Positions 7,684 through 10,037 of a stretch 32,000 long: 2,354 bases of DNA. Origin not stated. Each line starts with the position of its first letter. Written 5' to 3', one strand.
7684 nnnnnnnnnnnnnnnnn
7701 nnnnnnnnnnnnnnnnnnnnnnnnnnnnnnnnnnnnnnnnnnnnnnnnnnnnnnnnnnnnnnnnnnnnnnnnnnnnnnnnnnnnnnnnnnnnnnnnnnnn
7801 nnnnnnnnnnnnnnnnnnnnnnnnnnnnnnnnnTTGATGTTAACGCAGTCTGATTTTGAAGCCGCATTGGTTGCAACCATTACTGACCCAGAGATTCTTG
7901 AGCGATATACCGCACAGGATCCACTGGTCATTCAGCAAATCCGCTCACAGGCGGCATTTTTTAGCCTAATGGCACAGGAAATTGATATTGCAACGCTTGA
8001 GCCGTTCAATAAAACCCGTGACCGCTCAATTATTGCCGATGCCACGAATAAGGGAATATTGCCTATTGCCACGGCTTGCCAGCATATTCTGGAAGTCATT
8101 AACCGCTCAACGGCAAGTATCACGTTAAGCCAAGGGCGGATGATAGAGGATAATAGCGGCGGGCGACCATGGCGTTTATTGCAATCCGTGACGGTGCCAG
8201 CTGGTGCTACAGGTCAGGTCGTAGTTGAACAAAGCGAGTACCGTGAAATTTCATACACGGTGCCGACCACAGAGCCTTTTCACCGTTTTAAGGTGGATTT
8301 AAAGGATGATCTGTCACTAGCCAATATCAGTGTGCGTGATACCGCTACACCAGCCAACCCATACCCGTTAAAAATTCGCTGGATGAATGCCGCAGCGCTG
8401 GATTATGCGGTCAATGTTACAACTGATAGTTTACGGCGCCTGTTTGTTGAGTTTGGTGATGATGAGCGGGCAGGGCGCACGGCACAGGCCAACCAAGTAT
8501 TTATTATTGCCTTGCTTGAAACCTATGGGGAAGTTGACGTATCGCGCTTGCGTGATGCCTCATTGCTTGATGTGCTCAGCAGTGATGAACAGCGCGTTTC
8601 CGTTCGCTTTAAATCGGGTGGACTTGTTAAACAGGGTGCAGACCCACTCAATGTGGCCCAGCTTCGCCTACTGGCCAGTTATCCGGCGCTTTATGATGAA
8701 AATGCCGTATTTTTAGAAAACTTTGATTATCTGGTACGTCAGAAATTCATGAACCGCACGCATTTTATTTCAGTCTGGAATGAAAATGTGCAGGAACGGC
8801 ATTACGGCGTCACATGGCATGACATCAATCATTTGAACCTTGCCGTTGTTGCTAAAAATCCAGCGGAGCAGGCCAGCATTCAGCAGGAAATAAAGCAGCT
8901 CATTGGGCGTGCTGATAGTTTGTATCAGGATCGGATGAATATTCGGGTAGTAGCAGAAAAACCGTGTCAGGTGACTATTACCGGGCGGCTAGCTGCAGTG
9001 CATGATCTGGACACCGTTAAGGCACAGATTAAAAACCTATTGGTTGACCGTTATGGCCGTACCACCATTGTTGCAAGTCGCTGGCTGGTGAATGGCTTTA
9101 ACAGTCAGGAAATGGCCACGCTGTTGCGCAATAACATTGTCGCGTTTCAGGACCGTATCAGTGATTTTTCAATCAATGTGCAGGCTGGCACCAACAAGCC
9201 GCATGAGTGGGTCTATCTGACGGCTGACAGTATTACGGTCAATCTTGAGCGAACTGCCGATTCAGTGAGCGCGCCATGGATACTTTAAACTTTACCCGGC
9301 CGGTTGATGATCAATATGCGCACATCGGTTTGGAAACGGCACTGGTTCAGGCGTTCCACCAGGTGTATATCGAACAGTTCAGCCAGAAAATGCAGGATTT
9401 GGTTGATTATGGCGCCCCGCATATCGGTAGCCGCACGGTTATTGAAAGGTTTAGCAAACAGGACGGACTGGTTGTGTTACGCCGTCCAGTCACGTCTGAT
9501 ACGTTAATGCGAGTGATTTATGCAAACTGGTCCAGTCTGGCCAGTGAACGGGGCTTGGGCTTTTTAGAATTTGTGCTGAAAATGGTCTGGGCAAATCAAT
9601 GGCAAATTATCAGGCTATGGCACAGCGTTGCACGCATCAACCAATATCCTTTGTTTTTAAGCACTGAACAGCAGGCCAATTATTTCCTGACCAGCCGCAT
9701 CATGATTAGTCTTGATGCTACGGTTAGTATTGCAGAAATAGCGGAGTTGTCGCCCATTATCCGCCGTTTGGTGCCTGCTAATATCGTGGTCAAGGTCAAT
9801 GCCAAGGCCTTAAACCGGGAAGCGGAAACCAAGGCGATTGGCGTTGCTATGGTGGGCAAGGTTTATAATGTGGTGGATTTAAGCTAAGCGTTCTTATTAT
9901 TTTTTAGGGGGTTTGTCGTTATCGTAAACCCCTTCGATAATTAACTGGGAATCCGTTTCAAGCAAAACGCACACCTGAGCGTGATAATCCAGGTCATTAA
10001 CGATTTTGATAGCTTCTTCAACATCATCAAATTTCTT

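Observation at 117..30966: Recurrent bipartite DNA element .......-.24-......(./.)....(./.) with fixed distance to start codons: candidate phage-specific promoter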

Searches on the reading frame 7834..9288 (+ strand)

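Call 7: search_protein_families(library=pfam, proteins=[window:7834-9288:+], max_evalue=0.01)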
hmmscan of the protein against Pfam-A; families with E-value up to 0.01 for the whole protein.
window:7834-9288:+ (484 aa): 0 families

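Call 8: search_protein_families(library=phrogs, proteins=[window:7834-9288:+], max_evalue=0.001)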
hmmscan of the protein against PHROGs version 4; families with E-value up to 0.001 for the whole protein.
window:7834-9288:+ (484 aa): 1 family
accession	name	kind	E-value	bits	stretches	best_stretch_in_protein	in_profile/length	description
phrog_1369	-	tail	1e-157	526.8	1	1-483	1-488/489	baseplate protein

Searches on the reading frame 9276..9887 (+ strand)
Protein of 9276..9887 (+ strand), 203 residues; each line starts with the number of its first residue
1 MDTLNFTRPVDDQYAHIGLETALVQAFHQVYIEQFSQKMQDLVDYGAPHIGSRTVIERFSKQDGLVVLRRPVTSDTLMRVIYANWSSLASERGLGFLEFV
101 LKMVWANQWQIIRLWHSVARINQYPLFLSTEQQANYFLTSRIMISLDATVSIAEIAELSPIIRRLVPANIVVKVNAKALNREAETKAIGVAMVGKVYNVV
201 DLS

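Call 7: search_protein_families(library=pfam, proteins=[window:9276-9887:+], max_evalue=0.01)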
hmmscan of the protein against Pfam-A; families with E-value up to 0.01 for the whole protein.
window:9276-9887:+ (203 aa): 0 families

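Call 8: search_protein_families(library=phrogs, proteins=[window:9276-9887:+], max_evalue=0.001)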
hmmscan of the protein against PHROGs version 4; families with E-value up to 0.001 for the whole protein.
window:9276-9887:+ (203 aa): 1 family
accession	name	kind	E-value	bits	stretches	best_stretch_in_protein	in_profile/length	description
phrog_4620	-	unknown function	6.9e-86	289.5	1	1-200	1-198/353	-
